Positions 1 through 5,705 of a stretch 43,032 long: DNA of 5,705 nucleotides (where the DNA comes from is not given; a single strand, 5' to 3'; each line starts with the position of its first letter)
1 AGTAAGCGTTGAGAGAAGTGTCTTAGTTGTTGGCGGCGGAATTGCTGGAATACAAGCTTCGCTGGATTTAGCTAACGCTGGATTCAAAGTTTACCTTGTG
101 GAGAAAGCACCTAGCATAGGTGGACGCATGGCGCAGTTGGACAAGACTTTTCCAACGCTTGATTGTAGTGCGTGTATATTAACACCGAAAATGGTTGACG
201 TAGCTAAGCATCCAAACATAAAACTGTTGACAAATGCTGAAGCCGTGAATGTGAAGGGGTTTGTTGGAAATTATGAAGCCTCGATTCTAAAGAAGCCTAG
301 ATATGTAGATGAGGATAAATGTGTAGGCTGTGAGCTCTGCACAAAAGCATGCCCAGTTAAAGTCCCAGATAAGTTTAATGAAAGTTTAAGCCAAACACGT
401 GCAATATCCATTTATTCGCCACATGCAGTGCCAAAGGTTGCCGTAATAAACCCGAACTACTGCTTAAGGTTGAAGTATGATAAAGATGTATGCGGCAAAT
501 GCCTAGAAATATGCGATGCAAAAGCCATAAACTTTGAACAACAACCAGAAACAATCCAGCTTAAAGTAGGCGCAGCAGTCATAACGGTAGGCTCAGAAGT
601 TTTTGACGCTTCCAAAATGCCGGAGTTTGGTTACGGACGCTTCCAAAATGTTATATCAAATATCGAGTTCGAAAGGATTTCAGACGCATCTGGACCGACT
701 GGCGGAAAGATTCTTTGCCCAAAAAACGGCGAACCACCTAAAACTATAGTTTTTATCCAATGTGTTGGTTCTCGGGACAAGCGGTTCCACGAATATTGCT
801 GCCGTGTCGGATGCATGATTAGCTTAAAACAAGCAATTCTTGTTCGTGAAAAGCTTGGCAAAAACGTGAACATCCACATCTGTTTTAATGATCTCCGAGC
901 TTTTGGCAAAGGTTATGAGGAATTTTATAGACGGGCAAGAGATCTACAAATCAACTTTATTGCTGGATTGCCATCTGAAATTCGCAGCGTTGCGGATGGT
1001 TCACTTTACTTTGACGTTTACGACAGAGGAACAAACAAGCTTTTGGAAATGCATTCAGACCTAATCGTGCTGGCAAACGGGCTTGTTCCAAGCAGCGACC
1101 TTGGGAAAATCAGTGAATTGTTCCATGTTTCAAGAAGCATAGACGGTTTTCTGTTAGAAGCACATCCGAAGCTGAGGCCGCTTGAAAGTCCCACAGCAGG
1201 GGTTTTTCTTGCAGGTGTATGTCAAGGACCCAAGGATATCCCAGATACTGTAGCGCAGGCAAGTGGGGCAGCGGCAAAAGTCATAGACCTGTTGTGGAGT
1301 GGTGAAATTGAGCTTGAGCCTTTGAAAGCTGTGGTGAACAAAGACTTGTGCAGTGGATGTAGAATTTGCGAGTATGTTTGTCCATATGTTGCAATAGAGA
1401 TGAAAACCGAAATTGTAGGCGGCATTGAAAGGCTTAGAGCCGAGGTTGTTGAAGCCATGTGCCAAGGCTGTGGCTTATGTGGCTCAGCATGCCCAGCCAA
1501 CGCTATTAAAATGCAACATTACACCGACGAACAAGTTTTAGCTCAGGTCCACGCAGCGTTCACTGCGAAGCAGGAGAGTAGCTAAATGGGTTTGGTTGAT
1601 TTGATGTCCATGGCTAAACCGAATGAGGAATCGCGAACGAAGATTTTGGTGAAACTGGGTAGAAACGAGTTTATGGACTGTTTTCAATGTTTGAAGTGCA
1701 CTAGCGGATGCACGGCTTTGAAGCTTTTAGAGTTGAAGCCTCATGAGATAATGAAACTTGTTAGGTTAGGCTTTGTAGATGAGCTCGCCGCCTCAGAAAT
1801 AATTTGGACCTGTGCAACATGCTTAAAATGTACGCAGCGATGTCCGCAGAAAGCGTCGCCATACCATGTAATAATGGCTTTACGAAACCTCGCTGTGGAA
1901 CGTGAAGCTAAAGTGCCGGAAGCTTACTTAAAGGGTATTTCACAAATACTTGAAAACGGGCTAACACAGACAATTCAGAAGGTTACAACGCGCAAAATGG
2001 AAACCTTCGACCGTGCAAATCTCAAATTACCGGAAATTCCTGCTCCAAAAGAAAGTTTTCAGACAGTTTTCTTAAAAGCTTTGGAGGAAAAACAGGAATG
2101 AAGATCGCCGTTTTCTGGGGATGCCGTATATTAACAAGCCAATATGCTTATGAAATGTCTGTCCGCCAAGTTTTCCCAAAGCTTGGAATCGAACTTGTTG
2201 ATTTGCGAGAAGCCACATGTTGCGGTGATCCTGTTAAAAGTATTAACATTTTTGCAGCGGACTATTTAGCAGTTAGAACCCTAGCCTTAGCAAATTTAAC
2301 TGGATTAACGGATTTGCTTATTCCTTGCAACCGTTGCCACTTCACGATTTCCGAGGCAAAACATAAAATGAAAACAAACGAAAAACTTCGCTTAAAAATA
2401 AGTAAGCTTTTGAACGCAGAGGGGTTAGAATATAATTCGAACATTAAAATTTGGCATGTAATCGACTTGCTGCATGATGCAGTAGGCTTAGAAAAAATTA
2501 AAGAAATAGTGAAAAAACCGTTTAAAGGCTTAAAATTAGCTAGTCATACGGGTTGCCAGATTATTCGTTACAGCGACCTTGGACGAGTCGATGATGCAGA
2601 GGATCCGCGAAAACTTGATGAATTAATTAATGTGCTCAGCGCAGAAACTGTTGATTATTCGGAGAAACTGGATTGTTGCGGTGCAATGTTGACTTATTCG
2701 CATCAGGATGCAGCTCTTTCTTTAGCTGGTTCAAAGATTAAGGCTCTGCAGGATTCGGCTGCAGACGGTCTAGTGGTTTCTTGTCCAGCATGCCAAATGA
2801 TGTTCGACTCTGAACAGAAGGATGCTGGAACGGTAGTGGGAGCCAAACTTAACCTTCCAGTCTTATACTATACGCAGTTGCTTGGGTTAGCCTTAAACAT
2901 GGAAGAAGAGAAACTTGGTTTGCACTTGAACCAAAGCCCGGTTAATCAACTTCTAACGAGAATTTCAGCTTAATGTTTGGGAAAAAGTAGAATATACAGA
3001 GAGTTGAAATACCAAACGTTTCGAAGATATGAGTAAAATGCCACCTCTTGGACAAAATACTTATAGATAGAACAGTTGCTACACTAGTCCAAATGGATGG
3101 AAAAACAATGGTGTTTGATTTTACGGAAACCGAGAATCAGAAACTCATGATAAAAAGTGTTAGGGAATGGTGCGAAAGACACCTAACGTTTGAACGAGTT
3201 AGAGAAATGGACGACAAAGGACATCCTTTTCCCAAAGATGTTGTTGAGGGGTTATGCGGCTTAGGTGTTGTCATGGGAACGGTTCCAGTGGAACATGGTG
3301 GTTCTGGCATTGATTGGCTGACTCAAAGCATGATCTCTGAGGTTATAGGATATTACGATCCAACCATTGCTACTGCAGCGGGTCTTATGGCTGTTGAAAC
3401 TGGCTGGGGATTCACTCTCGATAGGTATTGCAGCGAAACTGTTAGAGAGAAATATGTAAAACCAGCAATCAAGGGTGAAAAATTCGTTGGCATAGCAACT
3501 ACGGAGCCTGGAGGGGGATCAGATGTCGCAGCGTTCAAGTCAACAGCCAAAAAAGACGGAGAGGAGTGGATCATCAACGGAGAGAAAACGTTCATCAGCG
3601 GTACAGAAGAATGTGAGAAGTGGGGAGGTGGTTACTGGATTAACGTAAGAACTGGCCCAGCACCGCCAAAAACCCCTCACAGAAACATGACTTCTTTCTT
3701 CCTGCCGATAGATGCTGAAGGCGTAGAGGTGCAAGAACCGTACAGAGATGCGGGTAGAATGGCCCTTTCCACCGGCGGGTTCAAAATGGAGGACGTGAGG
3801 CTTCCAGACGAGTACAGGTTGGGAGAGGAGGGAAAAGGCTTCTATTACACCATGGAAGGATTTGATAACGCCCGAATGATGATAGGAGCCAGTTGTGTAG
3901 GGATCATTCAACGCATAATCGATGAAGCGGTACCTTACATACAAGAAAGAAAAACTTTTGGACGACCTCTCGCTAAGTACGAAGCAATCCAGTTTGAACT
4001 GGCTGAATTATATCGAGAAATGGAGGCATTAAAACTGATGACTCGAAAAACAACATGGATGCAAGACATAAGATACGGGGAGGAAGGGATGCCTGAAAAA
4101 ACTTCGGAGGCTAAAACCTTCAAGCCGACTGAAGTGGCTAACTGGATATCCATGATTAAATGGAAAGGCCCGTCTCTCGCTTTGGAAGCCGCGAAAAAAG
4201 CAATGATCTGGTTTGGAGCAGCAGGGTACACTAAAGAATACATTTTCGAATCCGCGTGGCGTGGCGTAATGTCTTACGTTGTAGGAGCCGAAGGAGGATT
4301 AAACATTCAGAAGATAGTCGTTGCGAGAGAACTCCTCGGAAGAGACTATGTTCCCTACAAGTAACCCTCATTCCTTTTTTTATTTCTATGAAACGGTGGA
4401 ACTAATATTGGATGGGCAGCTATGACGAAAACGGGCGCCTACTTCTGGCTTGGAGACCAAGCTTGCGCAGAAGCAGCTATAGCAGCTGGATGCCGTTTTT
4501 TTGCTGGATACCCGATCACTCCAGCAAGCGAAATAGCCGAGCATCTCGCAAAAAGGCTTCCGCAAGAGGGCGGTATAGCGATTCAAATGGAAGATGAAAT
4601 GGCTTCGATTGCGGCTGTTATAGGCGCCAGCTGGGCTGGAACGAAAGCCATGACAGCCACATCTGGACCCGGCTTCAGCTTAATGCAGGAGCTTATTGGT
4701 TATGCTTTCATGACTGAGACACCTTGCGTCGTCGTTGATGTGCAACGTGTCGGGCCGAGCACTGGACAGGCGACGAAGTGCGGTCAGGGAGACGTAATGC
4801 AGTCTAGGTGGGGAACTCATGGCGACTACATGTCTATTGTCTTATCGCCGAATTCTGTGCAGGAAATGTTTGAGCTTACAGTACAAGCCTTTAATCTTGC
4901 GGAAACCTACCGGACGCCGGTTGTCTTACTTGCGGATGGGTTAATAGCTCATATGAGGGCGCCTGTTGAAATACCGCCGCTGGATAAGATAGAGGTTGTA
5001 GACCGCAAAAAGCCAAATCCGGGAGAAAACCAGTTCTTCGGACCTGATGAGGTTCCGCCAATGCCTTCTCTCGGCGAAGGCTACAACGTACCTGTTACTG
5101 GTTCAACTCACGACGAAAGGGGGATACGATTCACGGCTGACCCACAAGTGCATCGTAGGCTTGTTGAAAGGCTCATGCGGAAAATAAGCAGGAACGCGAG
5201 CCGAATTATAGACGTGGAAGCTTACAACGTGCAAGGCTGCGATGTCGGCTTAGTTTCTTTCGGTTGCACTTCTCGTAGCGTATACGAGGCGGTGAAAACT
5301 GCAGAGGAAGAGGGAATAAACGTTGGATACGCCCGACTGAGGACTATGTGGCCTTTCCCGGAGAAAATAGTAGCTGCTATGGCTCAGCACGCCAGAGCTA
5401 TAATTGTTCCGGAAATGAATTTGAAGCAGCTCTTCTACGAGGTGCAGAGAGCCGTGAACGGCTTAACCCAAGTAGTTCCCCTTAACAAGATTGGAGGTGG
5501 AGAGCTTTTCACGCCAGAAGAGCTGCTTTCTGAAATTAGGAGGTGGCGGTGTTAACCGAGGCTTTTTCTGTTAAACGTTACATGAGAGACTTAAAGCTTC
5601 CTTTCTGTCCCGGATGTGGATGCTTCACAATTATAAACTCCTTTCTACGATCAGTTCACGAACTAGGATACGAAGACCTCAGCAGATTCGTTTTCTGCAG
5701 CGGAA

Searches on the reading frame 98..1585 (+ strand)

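Call 8: search_protein_families(library=pfam, proteins=[window:98-1585:+])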
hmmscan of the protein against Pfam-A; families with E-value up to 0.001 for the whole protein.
window:98-1585:+ (495 aa): 10 families
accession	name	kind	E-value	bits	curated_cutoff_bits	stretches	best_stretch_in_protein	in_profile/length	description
PF00037.32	Fer4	-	7.8e-17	60.8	21.1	3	69-89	2-22/24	4Fe-4S binding domain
PF12838.12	Fer4_7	-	6.8e-15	55.7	27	2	418-469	2-52/52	4Fe-4S dicluster domain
PF12837.12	Fer4_6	-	2.3e-14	53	25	2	70-89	4-23/24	4Fe-4S binding domain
PF14697.11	Fer4_21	-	7.9e-13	48.8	35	2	69-87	35-53/59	4Fe-4S dicluster domain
PF13237.11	Fer4_10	-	1.4e-12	47.8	25.5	2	411-466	2-53/53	4Fe-4S dicluster domain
PF25160.1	LdpA_Fe-S-bd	-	8.1e-11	42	27.6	1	423-475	8-48/49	LdpA Fe-S cluster-binding domain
PF13484.11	Fer4_16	-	1.1e-10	42.6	30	0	455-477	2-25/66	4Fe-4S double cluster binding domain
PF13187.11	Fer4_9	-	1.1e-09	38.6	27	1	418-470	2-52/52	4Fe-4S dicluster domain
PF12797.12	Fer4_2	-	3.8e-08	33.2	24.5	1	68-87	3-22/22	4Fe-4S binding domain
PF13534.11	Fer4_17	-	2.6e-07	31.5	22.2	0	415-430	43-58/61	4Fe-4S dicluster domain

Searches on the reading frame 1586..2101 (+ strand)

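Call 8: search_protein_families(library=pfam, proteins=[window:1586-2101:+])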
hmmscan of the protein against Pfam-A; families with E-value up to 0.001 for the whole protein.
window:1586-2101:+ (171 aa): 4 families
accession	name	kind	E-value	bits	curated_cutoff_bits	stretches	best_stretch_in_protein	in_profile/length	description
PF13534.11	Fer4_17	-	6.4e-09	36.7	22.2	1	32-89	2-59/61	4Fe-4S dicluster domain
PF13187.11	Fer4_9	-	2.5e-08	34.2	27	1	32-90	2-51/52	4Fe-4S dicluster domain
PF13183.11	Fer4_8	-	5.1e-08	33.8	27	1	31-89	4-67/68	4Fe-4S dicluster domain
PF13237.11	Fer4_10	-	0.00047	20.5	25.5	0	30-87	7-53/53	4Fe-4S dicluster domain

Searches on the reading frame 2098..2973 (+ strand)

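Call 8: search_protein_families(library=pfam, proteins=[window:2098-2973:+])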
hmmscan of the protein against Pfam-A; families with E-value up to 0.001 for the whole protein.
window:2098-2973:+ (291 aa): 1 family
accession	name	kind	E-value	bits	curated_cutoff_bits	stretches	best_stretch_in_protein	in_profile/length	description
PF02754.22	CCG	-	4.5e-25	88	20.6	2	148-237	2-85/85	Cysteine-rich domain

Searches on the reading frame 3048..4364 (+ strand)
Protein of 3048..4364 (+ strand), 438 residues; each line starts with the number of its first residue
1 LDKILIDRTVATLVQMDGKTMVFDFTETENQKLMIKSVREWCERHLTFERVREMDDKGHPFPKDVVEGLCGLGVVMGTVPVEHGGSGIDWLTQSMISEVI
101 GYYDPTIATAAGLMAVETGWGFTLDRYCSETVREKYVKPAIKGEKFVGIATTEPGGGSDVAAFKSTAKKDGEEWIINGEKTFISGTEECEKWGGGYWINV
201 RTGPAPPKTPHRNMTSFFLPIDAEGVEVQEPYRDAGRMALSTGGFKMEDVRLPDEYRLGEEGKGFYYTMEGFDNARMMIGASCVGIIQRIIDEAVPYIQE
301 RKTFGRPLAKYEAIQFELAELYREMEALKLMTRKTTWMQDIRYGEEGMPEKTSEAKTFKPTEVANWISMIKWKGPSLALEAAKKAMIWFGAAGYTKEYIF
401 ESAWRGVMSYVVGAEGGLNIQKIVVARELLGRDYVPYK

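Call 8: search_protein_families(library=pfam, proteins=[window:3048-4364:+])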
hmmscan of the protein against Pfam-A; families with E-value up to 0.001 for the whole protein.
window:3048-4364:+ (438 aa): 4 families
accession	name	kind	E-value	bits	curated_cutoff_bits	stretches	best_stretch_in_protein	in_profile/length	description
PF00441.29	Acyl-CoA_dh_1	-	6.8e-32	111.1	22.4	1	262-430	1-150/150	Acyl-CoA dehydrogenase, C-terminal domain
PF02770.24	Acyl-CoA_dh_M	-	4.7e-18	65.6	33.3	1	149-250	2-97/97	Acyl-CoA dehydrogenase, middle domain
PF02771.21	Acyl-CoA_dh_N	-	6.4e-18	65.6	22.9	1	28-144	1-113/113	Acyl-CoA dehydrogenase, N-terminal domain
PF08028.16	Acyl-CoA_dh_2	-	8.1e-08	33.1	22.7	1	278-407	2-123/134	Acyl-CoA dehydrogenase, C-terminal domain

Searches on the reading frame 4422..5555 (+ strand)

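Call 8: search_protein_families(library=pfam, proteins=[window:4422-5555:+])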
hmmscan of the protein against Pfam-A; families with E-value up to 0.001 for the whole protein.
window:4422-5555:+ (377 aa): 3 families
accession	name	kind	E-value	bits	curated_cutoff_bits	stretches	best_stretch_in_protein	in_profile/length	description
PF01855.24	POR_N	-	1.5e-73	247.8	27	1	17-249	1-230/231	Pyruvate flavodoxin/ferredoxin oxidoreductase, thiamine diP-bdg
PF17147.9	PFOR_II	-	9.1e-19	68.2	27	1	274-367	2-101/102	Pyruvate:ferredoxin oxidoreductase core domain II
PF02780.25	Transketolase_C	-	2.3e-08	34.5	25.9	1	270-332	7-69/124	Transketolase, C-terminal domain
